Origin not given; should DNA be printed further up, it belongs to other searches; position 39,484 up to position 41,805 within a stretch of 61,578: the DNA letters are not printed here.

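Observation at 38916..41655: Glycyl radical enzyme and its activase embedded in a cell-wall glycan biosynthesis locus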

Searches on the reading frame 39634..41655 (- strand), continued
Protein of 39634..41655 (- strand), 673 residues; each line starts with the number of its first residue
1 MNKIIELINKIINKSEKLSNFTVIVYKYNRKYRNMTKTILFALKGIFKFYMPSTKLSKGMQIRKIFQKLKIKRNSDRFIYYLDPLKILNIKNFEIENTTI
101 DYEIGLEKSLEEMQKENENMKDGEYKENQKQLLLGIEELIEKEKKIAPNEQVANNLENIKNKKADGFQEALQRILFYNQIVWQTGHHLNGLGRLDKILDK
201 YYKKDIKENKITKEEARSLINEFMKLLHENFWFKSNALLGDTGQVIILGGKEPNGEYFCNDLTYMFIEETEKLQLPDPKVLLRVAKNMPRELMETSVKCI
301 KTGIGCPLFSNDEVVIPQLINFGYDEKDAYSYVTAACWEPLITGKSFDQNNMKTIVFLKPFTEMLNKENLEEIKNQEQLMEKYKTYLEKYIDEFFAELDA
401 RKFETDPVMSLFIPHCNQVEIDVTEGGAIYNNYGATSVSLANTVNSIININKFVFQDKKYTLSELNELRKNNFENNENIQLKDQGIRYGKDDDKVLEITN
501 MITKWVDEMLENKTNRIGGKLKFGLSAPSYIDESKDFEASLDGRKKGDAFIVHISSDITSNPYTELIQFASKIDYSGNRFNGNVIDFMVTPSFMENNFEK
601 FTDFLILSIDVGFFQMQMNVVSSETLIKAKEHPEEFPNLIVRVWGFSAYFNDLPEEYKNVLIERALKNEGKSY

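Call 64: find_homologous_proteins(query=P0256, max_evalue=1e-30)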
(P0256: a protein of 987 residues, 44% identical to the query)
Query P0256 (987 aa): 70 proteins with E <= 1e-30 among 8000 candidates.
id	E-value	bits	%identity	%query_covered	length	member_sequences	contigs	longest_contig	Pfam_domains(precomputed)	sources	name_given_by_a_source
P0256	0.0e+0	2269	100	100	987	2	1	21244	PF13641.13,PF02901.21,PF01228.27,PF00535.33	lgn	-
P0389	0.0e+0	1411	63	100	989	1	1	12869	PF13641.13,PF02901.21,PF01228.27,PF00535.33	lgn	-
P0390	0.0e+0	1346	59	100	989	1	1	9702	PF13641.13,PF02901.21,PF01228.27,PF00535.33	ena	-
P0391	0.0e+0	1120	50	99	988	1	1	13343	PF13641.13,PF02901.21,PF01228.27,PF00535.33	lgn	-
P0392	0.0e+0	1119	51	100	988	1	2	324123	PF13641.13,PF02901.21,PF01228.27,PF00535.33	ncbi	-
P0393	0.0e+0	1116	51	100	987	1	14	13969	PF13641.13,PF02901.21,PF01228.27,PF00535.33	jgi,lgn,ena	-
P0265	0.0e+0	1114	51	100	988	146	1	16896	PF13641.13,PF02901.21,PF01228.27,PF00535.33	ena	-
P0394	0.0e+0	1108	50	100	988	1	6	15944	PF13641.13,PF02901.21,PF01228.27,PF00535.33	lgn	-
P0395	0.0e+0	1100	50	100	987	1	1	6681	PF13641.13,PF02901.21,PF01228.27,PF00535.33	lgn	-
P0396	0.0e+0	1099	52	99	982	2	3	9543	PF13641.13,PF02901.21,PF01228.27,PF00535.33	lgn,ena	-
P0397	0.0e+0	1097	50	100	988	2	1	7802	PF13641.13,PF02901.21,PF01228.27,PF00535.33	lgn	-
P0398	0.0e+0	1091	50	99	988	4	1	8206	PF13641.13,PF02901.21,PF01228.27,PF00535.33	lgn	-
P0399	0.0e+0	1086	50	100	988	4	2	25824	PF13641.13,PF02901.21,PF01228.27,PF00535.33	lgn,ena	-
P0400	0.0e+0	1086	50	100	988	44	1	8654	PF13641.13,PF02901.21,PF01228.27,PF00535.33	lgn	-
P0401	0.0e+0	1083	50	100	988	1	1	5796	PF13641.13,PF02901.21,PF01228.27,PF00535.33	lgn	-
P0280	0.0e+0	1083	51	100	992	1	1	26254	PF13641.13,PF02901.21,PF01228.27,PF00535.33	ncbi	-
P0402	0.0e+0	1082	49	99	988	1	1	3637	PF13641.13,PF02901.21,PF01228.27,PF00535.33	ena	-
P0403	0.0e+0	1080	49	100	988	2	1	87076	PF13641.13,PF02901.21,PF01228.27,PF00535.33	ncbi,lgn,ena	-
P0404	0.0e+0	1080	50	100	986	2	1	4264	PF13641.13,PF02901.21,PF01228.27,PF00535.33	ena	-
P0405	0.0e+0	1080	50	99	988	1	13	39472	PF13641.13,PF02901.21,PF01228.27,PF00535.33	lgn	-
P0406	0.0e+0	1078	49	100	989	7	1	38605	PF13641.13,PF02901.21,PF01228.27,PF00535.33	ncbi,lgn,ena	-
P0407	0.0e+0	1072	49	99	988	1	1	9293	PF13641.13,PF02901.21,PF01228.27,PF00535.33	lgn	-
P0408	0.0e+0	1072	49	100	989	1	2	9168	PF13641.13,PF02901.21,PF01228.27,PF00535.33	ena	-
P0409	0.0e+0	1070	49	99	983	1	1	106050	PF13641.13,PF02901.21,PF01228.27,PF00535.33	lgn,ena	-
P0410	0.0e+0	1070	50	99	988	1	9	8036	PF13641.13,PF02901.21,PF01228.27,PF00535.33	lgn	-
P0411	0.0e+0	1070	48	100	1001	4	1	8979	PF13641.13,PF02901.21,PF01228.27,PF00535.33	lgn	-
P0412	0.0e+0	1069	50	100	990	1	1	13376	PF13641.13,PF02901.21,PF01228.27,PF00535.33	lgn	-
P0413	0.0e+0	1068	49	100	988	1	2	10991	PF13641.13,PF02901.21,PF01228.27,PF00535.33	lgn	-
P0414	0.0e+0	1064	51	100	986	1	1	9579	PF13641.13,PF02901.21,PF01228.27,PF00535.33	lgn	-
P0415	0.0e+0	1056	49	100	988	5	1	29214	PF02901.21,PF01228.27,PF00535.33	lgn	-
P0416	0.0e+0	1054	48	99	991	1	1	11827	PF13641.13,PF02901.21,PF01228.27,PF00535.33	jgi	-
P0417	0.0e+0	1049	50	100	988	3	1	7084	PF13641.13,PF02901.21,PF01228.27,PF00535.33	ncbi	-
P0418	0.0e+0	1038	50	100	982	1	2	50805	PF02901.21,PF01228.27,PF00535.33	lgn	-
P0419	0.0e+0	1035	48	100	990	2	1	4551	PF13641.13,PF02901.21,PF01228.27,PF00535.33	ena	-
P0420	0.0e+0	1034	49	100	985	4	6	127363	PF13641.13,PF02901.21,PF01228.27,PF00535.33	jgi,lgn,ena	-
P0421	0.0e+0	1031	49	100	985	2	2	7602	PF13641.13,PF02901.21,PF01228.27,PF00535.33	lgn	-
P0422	0.0e+0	1021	49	99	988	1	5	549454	PF13641.13,PF02901.21,PF01228.27,PF00535.33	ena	-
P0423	0.0e+0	1021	50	100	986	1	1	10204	PF02901.21,PF01228.27,PF00535.33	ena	-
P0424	0.0e+0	1019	47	100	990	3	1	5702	PF13641.13,PF02901.21,PF01228.27,PF00535.33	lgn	-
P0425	0.0e+0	1018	48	100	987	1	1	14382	PF13641.13,PF02901.21,PF01228.27,PF00535.33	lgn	-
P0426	2.9e-298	1010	47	99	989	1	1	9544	PF13641.13,PF02901.21,PF01228.27,PF00535.33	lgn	-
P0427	7.6e-291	986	48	99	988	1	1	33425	PF13641.13,PF02901.21,PF01228.27,PF00535.33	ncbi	-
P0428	9.8e-148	512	44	61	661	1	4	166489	PF02901.21,PF01228.27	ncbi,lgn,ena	-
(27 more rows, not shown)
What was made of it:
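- There are conserved in-frame fusions to GT2 (call 64).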

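Call 66: find_encoding_contigs(protein=P0392, flank=10000, max_places=2)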
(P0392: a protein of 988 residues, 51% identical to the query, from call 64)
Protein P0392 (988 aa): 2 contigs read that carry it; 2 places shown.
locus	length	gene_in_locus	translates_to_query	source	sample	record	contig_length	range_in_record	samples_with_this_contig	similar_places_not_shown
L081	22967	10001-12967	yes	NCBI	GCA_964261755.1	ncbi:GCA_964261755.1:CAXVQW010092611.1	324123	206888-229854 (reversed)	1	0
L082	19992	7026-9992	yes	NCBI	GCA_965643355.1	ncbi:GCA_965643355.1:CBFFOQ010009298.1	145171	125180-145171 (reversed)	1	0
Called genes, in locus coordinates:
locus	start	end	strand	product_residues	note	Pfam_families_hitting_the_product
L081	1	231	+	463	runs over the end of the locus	-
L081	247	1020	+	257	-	PF01061:ABC2_membrane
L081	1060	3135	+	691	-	PF12733:Cadherin-like, PF00005:ABC_tran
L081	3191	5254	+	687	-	PF00702:Hydrolase (weak)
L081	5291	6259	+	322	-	-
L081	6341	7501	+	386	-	PF03816:LytR_cpsA_psr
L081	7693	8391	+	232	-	-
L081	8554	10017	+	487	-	PF17994:Glft2_N, PF00535:Glycos_transf_2 (weak), PF13641:Glyco_tranf_2_3 (weak)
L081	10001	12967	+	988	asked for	PF00535:Glycos_transf_2, PF13641:Glyco_tranf_2_3 (faint), PF02901:PFL-like, PF01228:Gly_radical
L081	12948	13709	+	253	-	PF13353:Fer4_12, PF04055:Radical_SAM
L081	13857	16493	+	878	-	PF00037:Fer4 (faint), PF12797:Fer4_2 (faint), PF12838:Fer4_7, PF13183:Fer4_8 (faint), PF13187:Fer4_9 (weak), PF14697:Fer4_21 (weak), PF04432:FrhB_FdhB_C, PF04230:PS_pyruv_trans, +1 more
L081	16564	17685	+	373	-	PF01266:DAO (faint), PF13450:NAD_binding_8, PF03275:GLF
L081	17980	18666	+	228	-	-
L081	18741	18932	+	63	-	-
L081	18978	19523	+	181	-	PF04892:VanZ-LLP1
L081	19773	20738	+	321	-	-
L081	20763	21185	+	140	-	PF07929:PRiA4_ORF3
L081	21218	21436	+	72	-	-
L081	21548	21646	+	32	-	-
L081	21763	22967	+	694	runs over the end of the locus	PF00682:HMGL-like, PF22615:IPMS_D2, PF08502:LeuA_dimer, PF12833:HTH_18, PF00165:HTH_AraC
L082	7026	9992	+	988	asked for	PF00535:Glycos_transf_2, PF13641:Glyco_tranf_2_3 (faint), PF02901:PFL-like, PF01228:Gly_radical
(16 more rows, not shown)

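Call 67: find_encoding_contigs(protein=P0403, flank=10000, max_places=2)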
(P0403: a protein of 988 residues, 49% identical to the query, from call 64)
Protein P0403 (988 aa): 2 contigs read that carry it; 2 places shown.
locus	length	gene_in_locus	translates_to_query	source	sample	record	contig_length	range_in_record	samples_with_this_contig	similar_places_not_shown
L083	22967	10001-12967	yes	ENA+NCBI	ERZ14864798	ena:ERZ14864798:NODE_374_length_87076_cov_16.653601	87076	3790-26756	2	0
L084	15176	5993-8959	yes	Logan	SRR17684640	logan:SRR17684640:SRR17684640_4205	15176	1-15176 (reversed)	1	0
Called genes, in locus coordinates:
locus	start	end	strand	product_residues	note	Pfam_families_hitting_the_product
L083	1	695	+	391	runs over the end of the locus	PF00589:Phage_integrase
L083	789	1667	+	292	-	PF04203:Sortase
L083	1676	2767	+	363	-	PF03816:LytR_cpsA_psr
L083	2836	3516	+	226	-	-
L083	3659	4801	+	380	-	PF13477:Glyco_trans_4_2, PF13439:Glyco_transf_4, PF13579:Glyco_trans_4_4, PF20706:GT4-conflict, PF00534:Glycos_transf_1, PF13692:Glyco_trans_1_4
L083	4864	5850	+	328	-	PF00535:Glycos_transf_2, PF13641:Glyco_tranf_2_3 (weak)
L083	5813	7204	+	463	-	-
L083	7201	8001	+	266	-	PF01061:ABC2_membrane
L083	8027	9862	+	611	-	PF00005:ABC_tran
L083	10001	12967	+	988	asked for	PF00535:Glycos_transf_2, PF13641:Glyco_tranf_2_3, PF02901:PFL-like, PF01228:Gly_radical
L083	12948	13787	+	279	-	PF13353:Fer4_12, PF04055:Radical_SAM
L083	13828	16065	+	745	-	PF00037:Fer4 (faint), PF12797:Fer4_2 (faint), PF12838:Fer4_7, PF13187:Fer4_9, PF14697:Fer4_21 (weak), PF13237:Fer4_10 (weak), PF04432:FrhB_FdhB_C, PF04230:PS_pyruv_trans, +3 more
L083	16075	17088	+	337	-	PF00535:Glycos_transf_2 (weak)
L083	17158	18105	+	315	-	-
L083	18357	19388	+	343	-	PF12784:PDDEXK_2 (weak)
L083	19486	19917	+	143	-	PF04434:SWIM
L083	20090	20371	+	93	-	-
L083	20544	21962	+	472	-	PF01966:HD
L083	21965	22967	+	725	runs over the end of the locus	-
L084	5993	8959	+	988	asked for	PF00535:Glycos_transf_2, PF13641:Glyco_tranf_2_3, PF02901:PFL-like, PF01228:Gly_radical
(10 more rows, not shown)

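Call 69: find_encoding_contigs(protein=P0422, flank=10000, max_places=1)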
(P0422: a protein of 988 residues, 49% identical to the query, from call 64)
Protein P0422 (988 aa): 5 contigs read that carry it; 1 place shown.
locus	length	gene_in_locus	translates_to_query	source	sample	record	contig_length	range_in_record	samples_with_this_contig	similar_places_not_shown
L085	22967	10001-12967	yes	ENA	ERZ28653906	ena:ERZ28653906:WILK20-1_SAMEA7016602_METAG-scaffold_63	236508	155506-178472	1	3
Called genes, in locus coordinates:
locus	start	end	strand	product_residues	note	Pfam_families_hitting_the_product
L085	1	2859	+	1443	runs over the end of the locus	PF09479:Flg_new, PF18998:Flg_new_2, PF09479:Flg_new, PF18998:Flg_new_2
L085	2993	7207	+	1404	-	-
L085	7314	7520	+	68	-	PF02597:ThiS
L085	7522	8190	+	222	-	PF00899:ThiF, PF03435:Sacchrp_dh_NADP (weak)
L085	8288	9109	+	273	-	PF01061:ABC2_membrane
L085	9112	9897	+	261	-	PF00005:ABC_tran, PF13304:AAA_21 (faint)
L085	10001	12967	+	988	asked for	PF00535:Glycos_transf_2, PF13641:Glyco_tranf_2_3, PF02901:PFL-like, PF01228:Gly_radical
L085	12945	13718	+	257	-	PF13353:Fer4_12, PF04055:Radical_SAM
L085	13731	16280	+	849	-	PF00037:Fer4 (faint), PF12838:Fer4_7, PF13187:Fer4_9 (weak), PF13237:Fer4_10 (weak), PF14697:Fer4_21, PF04432:FrhB_FdhB_C, PF04230:PS_pyruv_trans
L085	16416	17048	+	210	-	PF02397:Bac_transf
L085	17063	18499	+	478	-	-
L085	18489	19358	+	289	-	PF14393:DUF4422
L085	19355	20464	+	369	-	PF01266:DAO (weak), PF13450:NAD_binding_8, PF01593:Amino_oxidase, PF03275:GLF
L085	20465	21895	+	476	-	-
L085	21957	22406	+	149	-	PF12844:HTH_19 (weak), PF01381:HTH_3, PF12668:DUF3791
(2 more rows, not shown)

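Call 70: find_encoding_contigs(protein=P0420, flank=10000, max_places=1)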
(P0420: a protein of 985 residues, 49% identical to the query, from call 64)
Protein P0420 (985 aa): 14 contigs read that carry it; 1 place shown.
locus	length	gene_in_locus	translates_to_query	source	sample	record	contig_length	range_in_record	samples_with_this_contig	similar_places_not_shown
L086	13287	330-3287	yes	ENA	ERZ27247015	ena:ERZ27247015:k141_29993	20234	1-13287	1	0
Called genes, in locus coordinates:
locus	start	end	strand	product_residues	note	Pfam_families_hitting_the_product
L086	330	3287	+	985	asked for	PF00535:Glycos_transf_2, PF13641:Glyco_tranf_2_3 (weak), PF02901:PFL-like, PF01228:Gly_radical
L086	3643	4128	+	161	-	-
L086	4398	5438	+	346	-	PF10432:bact-PGI_C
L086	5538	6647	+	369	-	PF13450:NAD_binding_8, PF03275:GLF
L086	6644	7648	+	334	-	PF00106:adh_short (faint), PF01073:3Beta_HSD, PF01370:Epimerase, PF02719:Polysacc_synt_2, PF04321:RmlD_sub_bind, PF13460:NAD_binding_10 (weak), PF16363:GDP_Man_Dehyd, PF07993:NAD_binding_4 (weak)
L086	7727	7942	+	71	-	-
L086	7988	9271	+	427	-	PF19320:GlfT2_domain3 (faint)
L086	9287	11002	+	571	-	PF00702:Hydrolase (weak)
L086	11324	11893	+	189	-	-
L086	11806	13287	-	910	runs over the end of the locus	PF13620:CarboxypepD_reg (weak)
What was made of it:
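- Three of the four distinct fusion contexts examined carry Glf, GlfT2-like or DUF4422 genes (calls 66, 67, 69, 70).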

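Call 71: find_encoding_contigs(protein=P0297, flank=8000, max_places=2)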
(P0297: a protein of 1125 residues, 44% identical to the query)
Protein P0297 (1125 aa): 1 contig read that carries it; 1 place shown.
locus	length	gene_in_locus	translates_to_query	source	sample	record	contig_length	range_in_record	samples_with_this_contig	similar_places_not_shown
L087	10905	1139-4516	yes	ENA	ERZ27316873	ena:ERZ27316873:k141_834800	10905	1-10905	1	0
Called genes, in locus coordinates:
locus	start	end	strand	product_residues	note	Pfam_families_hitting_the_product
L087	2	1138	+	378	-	?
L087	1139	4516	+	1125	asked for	PF01943:Polysacc_synt, PF13440:Polysacc_synt_3, PF03023:MurJ, PF02901:PFL-like, PF01228:Gly_radical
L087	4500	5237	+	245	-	PF13353:Fer4_12, PF04055:Radical_SAM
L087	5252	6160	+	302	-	PF04055:Radical_SAM, PF16199:Radical_SAM_C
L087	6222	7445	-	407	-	-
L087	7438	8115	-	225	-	PF00702:Hydrolase, PF13419:HAD_2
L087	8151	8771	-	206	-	PF18927:CrtO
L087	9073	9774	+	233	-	-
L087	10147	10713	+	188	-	PF00545:Ribonuclease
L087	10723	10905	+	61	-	?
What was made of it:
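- The Wzx-GRE fusion rests on a single contig (call 71).
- Tried and rejected: The Wzx-GRE fusion is kept only as a lead, because it comes from one 10.9-kb contig (call 71).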
